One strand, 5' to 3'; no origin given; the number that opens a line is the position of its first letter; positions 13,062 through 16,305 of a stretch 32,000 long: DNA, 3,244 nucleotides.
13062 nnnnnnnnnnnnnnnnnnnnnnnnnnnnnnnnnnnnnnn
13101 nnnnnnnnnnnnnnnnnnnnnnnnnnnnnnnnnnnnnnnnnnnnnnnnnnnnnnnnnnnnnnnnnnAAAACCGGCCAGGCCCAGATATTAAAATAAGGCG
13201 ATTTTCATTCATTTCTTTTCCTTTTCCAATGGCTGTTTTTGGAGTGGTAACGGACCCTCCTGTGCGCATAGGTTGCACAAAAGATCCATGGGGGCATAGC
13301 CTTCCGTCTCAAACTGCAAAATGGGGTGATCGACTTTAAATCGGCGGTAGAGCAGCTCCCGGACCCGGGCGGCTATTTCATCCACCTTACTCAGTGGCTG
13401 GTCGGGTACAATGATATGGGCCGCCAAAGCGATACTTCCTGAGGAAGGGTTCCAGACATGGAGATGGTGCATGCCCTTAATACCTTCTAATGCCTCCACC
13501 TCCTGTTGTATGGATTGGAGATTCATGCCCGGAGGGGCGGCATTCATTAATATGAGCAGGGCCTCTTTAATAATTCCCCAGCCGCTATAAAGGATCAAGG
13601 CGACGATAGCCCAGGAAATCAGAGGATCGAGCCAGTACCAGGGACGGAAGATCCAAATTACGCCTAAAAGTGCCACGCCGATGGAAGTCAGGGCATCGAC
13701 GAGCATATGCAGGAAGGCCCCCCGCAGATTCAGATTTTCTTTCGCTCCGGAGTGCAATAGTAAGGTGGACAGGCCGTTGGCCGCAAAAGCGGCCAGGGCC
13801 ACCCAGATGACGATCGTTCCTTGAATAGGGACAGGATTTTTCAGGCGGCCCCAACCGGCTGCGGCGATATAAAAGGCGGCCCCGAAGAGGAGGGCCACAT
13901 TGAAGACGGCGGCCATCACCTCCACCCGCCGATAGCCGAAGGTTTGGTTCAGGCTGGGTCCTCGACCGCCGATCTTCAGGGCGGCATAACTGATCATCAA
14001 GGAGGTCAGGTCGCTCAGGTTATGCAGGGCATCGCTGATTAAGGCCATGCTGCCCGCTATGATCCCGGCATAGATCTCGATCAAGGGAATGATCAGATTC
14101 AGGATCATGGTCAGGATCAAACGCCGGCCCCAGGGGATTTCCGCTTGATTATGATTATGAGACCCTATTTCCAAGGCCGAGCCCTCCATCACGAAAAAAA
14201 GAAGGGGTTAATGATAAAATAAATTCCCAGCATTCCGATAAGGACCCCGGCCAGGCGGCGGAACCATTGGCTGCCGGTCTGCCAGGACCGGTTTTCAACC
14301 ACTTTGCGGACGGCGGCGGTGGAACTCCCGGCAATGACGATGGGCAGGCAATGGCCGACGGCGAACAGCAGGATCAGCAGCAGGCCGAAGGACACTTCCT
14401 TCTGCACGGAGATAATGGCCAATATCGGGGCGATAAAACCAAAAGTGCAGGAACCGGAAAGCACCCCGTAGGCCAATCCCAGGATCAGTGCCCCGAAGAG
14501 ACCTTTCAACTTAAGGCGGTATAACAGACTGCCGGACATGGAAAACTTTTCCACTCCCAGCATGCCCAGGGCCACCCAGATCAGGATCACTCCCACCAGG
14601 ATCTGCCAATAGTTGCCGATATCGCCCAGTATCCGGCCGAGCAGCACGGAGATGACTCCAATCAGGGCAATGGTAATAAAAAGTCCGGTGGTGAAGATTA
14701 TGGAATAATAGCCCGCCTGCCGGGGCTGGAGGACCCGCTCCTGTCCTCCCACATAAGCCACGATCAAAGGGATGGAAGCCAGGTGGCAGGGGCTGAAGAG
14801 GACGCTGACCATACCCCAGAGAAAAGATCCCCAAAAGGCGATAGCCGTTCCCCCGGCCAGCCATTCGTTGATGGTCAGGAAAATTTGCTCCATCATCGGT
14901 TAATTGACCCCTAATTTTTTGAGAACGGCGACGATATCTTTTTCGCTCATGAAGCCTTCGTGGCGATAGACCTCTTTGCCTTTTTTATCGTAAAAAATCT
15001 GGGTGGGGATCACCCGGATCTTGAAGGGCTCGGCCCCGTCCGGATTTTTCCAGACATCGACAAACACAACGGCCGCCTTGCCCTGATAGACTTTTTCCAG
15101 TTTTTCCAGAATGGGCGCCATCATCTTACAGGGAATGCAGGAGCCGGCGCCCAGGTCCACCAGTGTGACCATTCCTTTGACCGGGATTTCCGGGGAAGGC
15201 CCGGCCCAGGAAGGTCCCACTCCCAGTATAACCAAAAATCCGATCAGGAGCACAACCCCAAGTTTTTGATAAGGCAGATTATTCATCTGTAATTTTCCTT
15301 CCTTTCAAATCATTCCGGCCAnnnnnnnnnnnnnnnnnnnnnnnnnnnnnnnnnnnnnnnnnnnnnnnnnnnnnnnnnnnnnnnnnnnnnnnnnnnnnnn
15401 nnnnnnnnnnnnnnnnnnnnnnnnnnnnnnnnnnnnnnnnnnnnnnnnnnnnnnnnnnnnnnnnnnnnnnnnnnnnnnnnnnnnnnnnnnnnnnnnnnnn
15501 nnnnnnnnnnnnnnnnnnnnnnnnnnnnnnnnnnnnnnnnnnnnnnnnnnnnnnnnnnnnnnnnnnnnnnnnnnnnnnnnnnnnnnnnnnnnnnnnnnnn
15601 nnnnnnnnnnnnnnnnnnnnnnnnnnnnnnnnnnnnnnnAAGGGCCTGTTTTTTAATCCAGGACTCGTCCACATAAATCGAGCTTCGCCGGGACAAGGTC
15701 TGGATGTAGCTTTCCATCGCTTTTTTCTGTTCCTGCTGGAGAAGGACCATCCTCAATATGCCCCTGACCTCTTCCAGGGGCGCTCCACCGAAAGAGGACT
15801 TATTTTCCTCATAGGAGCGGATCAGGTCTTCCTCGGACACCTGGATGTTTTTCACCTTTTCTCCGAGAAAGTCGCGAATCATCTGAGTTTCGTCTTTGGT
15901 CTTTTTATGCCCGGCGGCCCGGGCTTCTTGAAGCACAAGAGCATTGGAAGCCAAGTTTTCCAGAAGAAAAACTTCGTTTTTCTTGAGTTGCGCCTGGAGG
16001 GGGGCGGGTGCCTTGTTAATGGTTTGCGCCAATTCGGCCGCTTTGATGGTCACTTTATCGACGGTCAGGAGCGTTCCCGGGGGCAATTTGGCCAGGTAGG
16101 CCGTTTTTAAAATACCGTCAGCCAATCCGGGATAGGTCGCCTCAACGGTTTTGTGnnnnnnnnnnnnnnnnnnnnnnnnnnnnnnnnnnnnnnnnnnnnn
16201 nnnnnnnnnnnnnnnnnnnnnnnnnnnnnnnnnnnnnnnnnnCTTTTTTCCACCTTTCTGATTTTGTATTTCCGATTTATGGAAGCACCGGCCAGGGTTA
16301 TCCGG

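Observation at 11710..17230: Co-directional ArsR-headed cluster combining three or four thioredoxin-fold proteins, CcdA, a CDF exporter and two UGA-containing ORFs: a candidate envelope thiol-redox/metal(loid) handling system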

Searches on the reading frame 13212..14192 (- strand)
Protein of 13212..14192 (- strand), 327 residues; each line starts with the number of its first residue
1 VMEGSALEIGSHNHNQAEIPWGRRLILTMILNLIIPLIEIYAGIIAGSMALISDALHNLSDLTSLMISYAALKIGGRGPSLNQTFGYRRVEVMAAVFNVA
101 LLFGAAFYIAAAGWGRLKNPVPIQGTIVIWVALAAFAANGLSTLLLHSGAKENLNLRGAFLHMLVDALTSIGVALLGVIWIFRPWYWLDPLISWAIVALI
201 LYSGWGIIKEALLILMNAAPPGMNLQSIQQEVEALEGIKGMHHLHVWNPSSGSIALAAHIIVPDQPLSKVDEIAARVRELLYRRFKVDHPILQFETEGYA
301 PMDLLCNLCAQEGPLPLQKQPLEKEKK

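Call 9: search_protein_families(library=pfam, proteins=[window:13212-14192:-], max_evalue=0.01)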
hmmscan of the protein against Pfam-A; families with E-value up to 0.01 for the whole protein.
window:13212-14192:- (327 aa): 2 families
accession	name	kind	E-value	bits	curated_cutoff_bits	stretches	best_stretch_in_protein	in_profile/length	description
PF01545.26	Cation_efflux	-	3.3e-39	135.1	26.6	1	25-216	1-198/198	Cation efflux family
PF16916.11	ZT_dimer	-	1.1e-12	48.3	26.7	1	220-296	1-77/78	Dimerisation domain of Zinc Transporter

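Call 10: search_protein_families(library=ncbifam, proteins=[window:13212-14192:-], max_evalue=0.01)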
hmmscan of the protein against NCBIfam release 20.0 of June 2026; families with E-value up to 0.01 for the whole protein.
window:13212-14192:- (327 aa): 10 families
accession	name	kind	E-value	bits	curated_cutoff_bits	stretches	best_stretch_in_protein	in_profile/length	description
TIGR01297.1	CDF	superfamily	8.9e-71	238.5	82.35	1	23-297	3-283/285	cation diffusion facilitator family transporter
NF002923.0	PRK03557.1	equivalog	1.7e-47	162.2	408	1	21-297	17-292/313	CDF family zinc transporter ZitB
NF033827.1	CDF_efflux_DmeF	equivalog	9.7e-24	84.3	250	2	22-150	15-144/309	CDF family Co(II)/Ni(II) efflux transporter DmeF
NF052621.1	MngEfTpMntE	equivalog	2.5e-22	79.6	500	1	32-280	13-265/293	manganese efflux transporter MntE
NF033615.1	CDF_MamM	equivalog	2.6e-20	72.8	350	1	28-284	15-275/290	magnetosome biogenesis CDF transporter MamM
NF052602.1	Zn_efflux_Cdf31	equivalog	2.2e-16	60.1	460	1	24-299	9-292/299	CDF family zinc efflux transporter Cdf31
NF007064.0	PRK09509.1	equivalog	2.6e-16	59.5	447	1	29-287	17-277/300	CDF family cation-efflux transporter FieF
NF050169.1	CatEfflxFieF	equivalog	3.8e-16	59.1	420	1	33-286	16-271/282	cation efflux pump FieF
NF033616.1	CDF_MamB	equivalog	2.8e-15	56.5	350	1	27-247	11-233/284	magnetosome biogenesis CDF transporter MamB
NF040994.1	MamV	equivalog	3.6e-11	42.7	500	1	33-243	22-233/319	CDF transporter MamV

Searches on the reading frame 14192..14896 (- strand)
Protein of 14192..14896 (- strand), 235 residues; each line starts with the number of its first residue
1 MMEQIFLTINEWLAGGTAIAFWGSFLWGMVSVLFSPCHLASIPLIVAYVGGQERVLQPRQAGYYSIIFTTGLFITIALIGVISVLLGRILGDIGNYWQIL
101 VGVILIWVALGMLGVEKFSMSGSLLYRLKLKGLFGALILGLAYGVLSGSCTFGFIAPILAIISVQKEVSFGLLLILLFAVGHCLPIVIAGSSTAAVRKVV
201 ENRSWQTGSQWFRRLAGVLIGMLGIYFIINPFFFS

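Call 9: search_protein_families(library=pfam, proteins=[window:14192-14896:-], max_evalue=0.01)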
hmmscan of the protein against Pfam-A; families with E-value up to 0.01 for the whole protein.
window:14192-14896:- (235 aa): 1 family
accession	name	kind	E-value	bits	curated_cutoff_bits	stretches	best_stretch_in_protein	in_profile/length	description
PF02683.22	DsbD_TM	-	4.2e-15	56.1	27.1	1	24-195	7-187/219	Cytochrome C biogenesis protein transmembrane domain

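Call 10: search_protein_families(library=ncbifam, proteins=[window:14192-14896:-], max_evalue=0.01)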
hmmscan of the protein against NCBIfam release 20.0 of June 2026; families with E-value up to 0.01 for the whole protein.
window:14192-14896:- (235 aa): 4 families
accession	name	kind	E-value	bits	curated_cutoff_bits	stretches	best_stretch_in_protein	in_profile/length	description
NF045694.1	seleno_TsoB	exception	4.2e-14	51.6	805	1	20-228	184-391/572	rhodanese/DsbD fusion-like selenoprotein TsoB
NF001419.0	PRK00293.1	subfamily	5.8e-06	25.2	330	1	25-192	176-351/574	protein-disulfide reductase DsbD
NF007454.0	PRK10019.1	subfamily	0.002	17.4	195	1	138-232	186-278/283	nickel/cobalt efflux transporter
NF010310.2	PRK13747.1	equivalog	0.0058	16.6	80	1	22-47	14-39/76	broad-spectrum mercury transporter MerE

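Call 66: search_dna_similar(query=window:14192-14896:-, collection=plasmids, mode=protein, max_rows=25)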
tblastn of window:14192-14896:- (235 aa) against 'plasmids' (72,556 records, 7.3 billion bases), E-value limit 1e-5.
Records with a match: 49; places in all: 49; records where one place covers at least 80% of the query: 49.
Best place of each record, by identity: <60% 49.
By first word of the organism name: Pseudosulfitobacter 36; Sulfitobacter 4; Paraburkholderia 4; Sulfuricella 1; Paroceanicella 1; Actibacterium 1; Pacificitalea 1; Acetoanaerobium 1.
By predicted mobility (MOB-suite, as given by PLSDB): conjugative 43; non-mobilizable 6.
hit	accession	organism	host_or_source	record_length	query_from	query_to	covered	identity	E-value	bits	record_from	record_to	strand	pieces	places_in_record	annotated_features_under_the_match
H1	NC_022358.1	Sulfuricella denitrificans skB26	-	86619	1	228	97%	37.4%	2e-26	114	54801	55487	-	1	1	cytochrome c biogenesis protein CcdA | thioredoxin family protein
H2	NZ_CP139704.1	Sulfitobacter pontiacus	Bacterial Culture,hydrothermal vent ...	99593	17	225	89%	28.6%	1e-6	56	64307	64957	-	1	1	cytochrome c biogenesis protein CcdA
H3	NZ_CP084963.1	Sulfitobacter pontiacus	cell culture,Seawater from the North ...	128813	17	225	89%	28.6%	1e-6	56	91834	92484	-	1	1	cytochrome c biogenesis protein CcdA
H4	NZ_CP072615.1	Sulfitobacter sp. CB2047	-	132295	17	225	89%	28.6%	1e-6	56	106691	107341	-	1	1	cytochrome c biogenesis protein CcdA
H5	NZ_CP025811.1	Sulfitobacter sp. SK025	Marine surface water,North Sea (surface ...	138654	17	225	89%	28.6%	2e-6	55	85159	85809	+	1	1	cytochrome c biogenesis protein CcdA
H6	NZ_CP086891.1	Pseudosulfitobacter pseudonitzschiae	Skeletonema costatum,The surface ...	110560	17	225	89%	28.2%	2e-6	56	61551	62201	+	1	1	cytochrome c biogenesis protein CcdA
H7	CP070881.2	Pseudosulfitobacter pseudonitzschiae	Skeletonema costatum,The surface ...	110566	17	225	89%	28.2%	2e-6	56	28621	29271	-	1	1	cytochrome C biogenesis protein CcdA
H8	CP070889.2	Pseudosulfitobacter pseudonitzschiae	Skeletonema costatum,The surface ...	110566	17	225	89%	28.2%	2e-6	56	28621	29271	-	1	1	cytochrome C biogenesis protein CcdA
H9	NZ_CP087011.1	Pseudosulfitobacter pseudonitzschiae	Mediolabrus comicus,The surface ...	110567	17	225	89%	28.2%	2e-6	56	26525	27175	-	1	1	cytochrome c biogenesis protein CcdA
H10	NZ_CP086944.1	Pseudosulfitobacter pseudonitzschiae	Skeletonema costatum,The surface ...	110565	17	225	89%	28.2%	2e-6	56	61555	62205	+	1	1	cytochrome c biogenesis protein CcdA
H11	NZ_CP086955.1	Pseudosulfitobacter pseudonitzschiae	Skeletonema costatum,The surface ...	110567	17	225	89%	28.2%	2e-6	56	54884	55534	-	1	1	cytochrome c biogenesis protein CcdA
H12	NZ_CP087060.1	Pseudosulfitobacter pseudonitzschiae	Mediolabrus comicus,The surface ...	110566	17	225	89%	28.2%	2e-6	56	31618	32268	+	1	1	cytochrome c biogenesis protein CcdA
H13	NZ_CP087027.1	Pseudosulfitobacter pseudonitzschiae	Mediolabrus comicus,The surface ...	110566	17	225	89%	28.2%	2e-6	56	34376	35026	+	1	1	cytochrome c biogenesis protein CcdA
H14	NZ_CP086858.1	Pseudosulfitobacter pseudonitzschiae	Skeletonema costatum,The surface ...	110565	17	225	89%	28.2%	2e-6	56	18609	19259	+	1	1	cytochrome c biogenesis protein CcdA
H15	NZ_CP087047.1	Pseudosulfitobacter pseudonitzschiae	Mediolabrus comicus,The surface ...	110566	17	225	89%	28.2%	2e-6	56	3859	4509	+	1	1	cytochrome c biogenesis protein CcdA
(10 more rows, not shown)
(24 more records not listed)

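Call 67: get_annotated_region(hit=H1, flank=7000)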
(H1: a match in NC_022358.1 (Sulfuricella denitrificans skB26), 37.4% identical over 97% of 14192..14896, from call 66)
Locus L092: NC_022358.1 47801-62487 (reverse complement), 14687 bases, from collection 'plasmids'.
description: Sulfuricella denitrificans skB26 plasmid pSCD, complete sequence
organism: Sulfuricella denitrificans skB26 (NCBI taxid 1163617)
taxonomy: Bacteria; Pseudomonadota; Betaproteobacteria; Nitrosomonadales; Sulfuricellaceae; Sulfuricella; Sulfuricella denitrificans; Sulfuricella denitrificans skB26
host: -; source: -; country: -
typing (MOB-suite, as given by PLSDB): non-mobilizable; replicon rep_cluster_1630
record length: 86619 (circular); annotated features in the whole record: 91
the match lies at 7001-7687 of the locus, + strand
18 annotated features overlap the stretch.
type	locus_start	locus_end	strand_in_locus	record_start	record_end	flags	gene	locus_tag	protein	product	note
CDS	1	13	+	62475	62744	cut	-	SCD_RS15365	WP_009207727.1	thioredoxin family protein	-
CDS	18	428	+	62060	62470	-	-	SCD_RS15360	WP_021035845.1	arsenate reductase ArsC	-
CDS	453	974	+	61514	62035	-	-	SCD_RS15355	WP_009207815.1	sigma-70 family RNA polymerase sigma factor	GO:0006352 - DNA-templated transcription initiation [Evidence IEA]; GO:0006355 - regulation of DNA-templated ...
CDS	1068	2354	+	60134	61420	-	-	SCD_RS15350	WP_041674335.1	TolC family protein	GO:0055085 - transmembrane transport [Evidence IEA]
CDS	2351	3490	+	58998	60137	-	-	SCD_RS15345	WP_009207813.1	biotin/lipoyl-binding protein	-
CDS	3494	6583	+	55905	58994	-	-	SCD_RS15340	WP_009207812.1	efflux RND transporter permease subunit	GO:0055085 - transmembrane transport [Evidence IEA]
CDS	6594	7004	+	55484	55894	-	-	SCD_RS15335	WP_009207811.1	thioredoxin family protein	-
CDS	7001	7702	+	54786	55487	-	-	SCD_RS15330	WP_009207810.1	cytochrome c biogenesis protein CcdA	GO:0017004 - cytochrome complex assembly [Evidence IEA]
CDS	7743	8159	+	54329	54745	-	-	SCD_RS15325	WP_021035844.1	OsmC family protein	-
CDS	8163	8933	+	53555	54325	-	-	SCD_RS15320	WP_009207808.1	sulfite exporter TauE/SafE family protein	GO:0006810 - transport [Evidence IEA]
CDS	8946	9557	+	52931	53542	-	-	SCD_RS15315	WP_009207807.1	FmdE family protein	-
CDS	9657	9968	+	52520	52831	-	-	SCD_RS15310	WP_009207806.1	hypothetical protein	-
CDS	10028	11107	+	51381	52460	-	-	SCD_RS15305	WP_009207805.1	hypothetical protein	-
CDS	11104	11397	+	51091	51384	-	-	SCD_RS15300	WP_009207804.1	thioredoxin family protein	-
CDS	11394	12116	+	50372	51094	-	-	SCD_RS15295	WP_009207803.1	ATP-binding cassette domain-containing protein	-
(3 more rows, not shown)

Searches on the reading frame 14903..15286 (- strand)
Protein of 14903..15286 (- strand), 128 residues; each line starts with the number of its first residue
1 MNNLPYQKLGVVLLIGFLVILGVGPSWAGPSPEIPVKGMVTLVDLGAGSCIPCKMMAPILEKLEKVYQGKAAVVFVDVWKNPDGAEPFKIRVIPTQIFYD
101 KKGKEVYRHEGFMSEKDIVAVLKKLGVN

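Call 9: search_protein_families(library=pfam, proteins=[window:14903-15286:-], max_evalue=0.01)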
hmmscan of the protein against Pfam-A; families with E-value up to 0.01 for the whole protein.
window:14903-15286:- (128 aa): 3 families
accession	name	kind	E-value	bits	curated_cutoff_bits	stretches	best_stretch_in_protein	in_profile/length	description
PF00085.26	Thioredoxin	-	2.7e-14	53.5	23.5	1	40-123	20-102/103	Thioredoxin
PF13098.12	Thioredoxin_2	-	2.9e-10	40.8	27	1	41-122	8-104/104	Thioredoxin-like domain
PF13728.12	TraF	-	0.0096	16.2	23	0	47-119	138-220/224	F plasmid transfer operon protein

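Call 10: search_protein_families(library=ncbifam, proteins=[window:14903-15286:-], max_evalue=0.01)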
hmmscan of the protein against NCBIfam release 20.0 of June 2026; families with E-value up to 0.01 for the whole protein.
window:14903-15286:- (128 aa): 11 families
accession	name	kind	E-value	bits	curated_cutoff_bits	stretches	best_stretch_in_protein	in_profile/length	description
TIGR01068.1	thioredoxin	equivalog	7.7e-18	64.5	96.8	1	40-124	16-99/101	thioredoxin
NF006898.0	PRK09381.1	equivalog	6.1e-13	49.1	138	1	40-106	23-88/109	thioredoxin TrxA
NF008229.0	PRK10996.1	equivalog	1.3e-08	34.7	125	1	41-114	55-127/141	thioredoxin TrxC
TIGR01126.1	pdi_dom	equivalog_domain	1.3e-07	31.8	107.2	1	39-124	15-103/105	protein disulfide-isomerase domain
NF047697.1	ThioredTrxAClost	equivalog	6.3e-06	26.3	140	1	39-109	18-87/105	thioredoxin TrxA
TIGR01130.1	ER_PDI_fam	subfamily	8.8e-05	22.2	344.25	1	42-120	367-446/476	protein disulfide-isomerase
NF002854.0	PRK03147.1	subfamily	0.00051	20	170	0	85-124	132-171/176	thiol-disulfide oxidoreductase ResA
NF001419.0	PRK00293.1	subfamily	0.0011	17.6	330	1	37-124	476-571/574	protein-disulfide reductase DsbD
NF047696.1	ThlDiSintTplARhiz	equivalog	0.0012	18.7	230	1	37-78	96-138/219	thiol:disulfide interchange protein TlpA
NF045694.1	seleno_TsoB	exception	0.0017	16.5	805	1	12-119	444-565/572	rhodanese/DsbD fusion-like selenoprotein TsoB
NF041202.1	StoA_CxxC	exception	0.002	18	210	0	31-78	45-92/163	endospore biogenesis thiol-disulfide oxidoreductase StoA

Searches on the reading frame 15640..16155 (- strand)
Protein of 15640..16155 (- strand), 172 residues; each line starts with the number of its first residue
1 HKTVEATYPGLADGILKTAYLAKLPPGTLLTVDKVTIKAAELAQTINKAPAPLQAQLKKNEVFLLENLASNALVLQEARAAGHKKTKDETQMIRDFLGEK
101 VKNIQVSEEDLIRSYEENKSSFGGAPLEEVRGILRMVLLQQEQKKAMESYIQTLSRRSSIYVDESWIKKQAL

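Call 94: predict_structure(alignment_id=A4)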
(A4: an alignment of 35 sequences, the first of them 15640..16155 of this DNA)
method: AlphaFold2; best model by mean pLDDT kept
length: 172 residues; sequences in the alignment: 35
mean_pLDDT: 92.4   pTM: 0.78
mean pLDDT of the five models: 92.4, 91.5, 91.0, 90.3, 89.3
residues with pLDDT >= 90: 139; 70-90: 33; 50-70: 0; < 50: 0
segments of 3 or more residues with pLDDT < 50: none
pLDDT, mean of each block of 10 residues (from residue 1): 93 93 97 94 95 93 94 92 84 91 92 93 90 93 91 90 96 90
secondary structure, 60 per line:
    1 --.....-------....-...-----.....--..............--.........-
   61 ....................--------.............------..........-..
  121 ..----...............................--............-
elements in order: H4-7 H15-18 E20-22 E28-32 E35-38 H39-48 H51-59 H61-80 H89-101 H108-117 H119-122 H127-157 E160-163 H164-171

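Call 96: fold_search(model_id=the predicted structure, library=pdb)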
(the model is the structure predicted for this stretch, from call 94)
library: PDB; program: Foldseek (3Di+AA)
matches with E <= 10: 253; with E <= 0.001: 0
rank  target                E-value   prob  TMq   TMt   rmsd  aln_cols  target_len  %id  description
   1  9hg9_F                1.8e-03  1.00  0.55  0.51   6.9       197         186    8  BAM-SurA-darobactin complex in the swing-in state (released 2025-04-16)
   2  8qpv_F                4.7e-02  0.99  0.47  0.40   6.1       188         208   11  Handover Complex: BAM bound OmpX and extended SurA (released 2024-09-25)
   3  8pz2_F                6.7e-02  1.00  0.57  0.62   3.7       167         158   10  Wait Complex: Lateral open BAM bound Extended SurA (released 2024-09-25)
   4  9hg5_F                2.4e-01  0.91  0.35  0.22   6.9       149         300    8  BAM-SurA complex in the swing-in state with full length BamC resolved (released 2025-04-16)
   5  2pv3_A                2.4e-01  0.47  0.27  0.17  15.9       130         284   12  Crystallographic Structure of SurA fragment lacking the second peptidyl-prolyl isomerase domain complexed with peptide (released 2007-10-02)
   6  9hga_F                2.9e-01  0.82  0.35  0.21   6.6       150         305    9  BAM-SurA-darobactin complex in the swing-out state (released 2025-04-16)
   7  1m5y_B                4.1e-01  0.18  0.21  0.11  15.0       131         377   11  Crystallographic Structure of SurA, a Molecular Chaperone that Facilitates Outer Membrane Porin Folding (released 2002-11-08)
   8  9hg7_F                6.7e-01  0.60  0.34  0.21   7.0       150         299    9  BAM-SurA complex in the swing-out state (released 2025-04-16)
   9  1m5y_C                7.5e-01  0.33  0.29  0.14  14.7       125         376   11  Crystallographic Structure of SurA, a Molecular Chaperone that Facilitates Outer Membrane Porin Folding (released 2002-11-08)
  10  9fvd_A                8.9e-01  0.10  0.19  0.11  13.8       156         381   15  Cryo-EM structure of single-layered nucleoprotein-RNA helical assembly from Marburg virus, trimeric repeat unit (released 2024-10-09)
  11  3nrk                  1.1e+00  0.12  0.20  0.12  12.0       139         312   16  The crystal structure of the leptospiral hypothetical protein LIC12922 (released 2010-11-24)
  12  1zxj_D                1.1e+00  0.07  0.17  0.15  15.2       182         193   12  Crystal structure of the hypthetical Mycoplasma protein, MPN555 (released 2005-07-26)
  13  8hm3_B                1.3e+00  0.20  0.25  0.11  12.7       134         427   12  Complex of PPIase-BfUbb (released 2023-11-29)
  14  8pzu_F                1.5e+00  0.25  0.30  0.22   5.4       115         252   14  Wait Complex: BAM bound Darobactin-B and Compact SurA (released 2024-09-25)
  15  6fi4_A                1.5e+00  0.07  0.13  0.11  12.5       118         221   10  Crystal structure of C-terminal modified Tau peptide-hybrid 3.2e with 14-3-3sigma (released 2018-05-16)
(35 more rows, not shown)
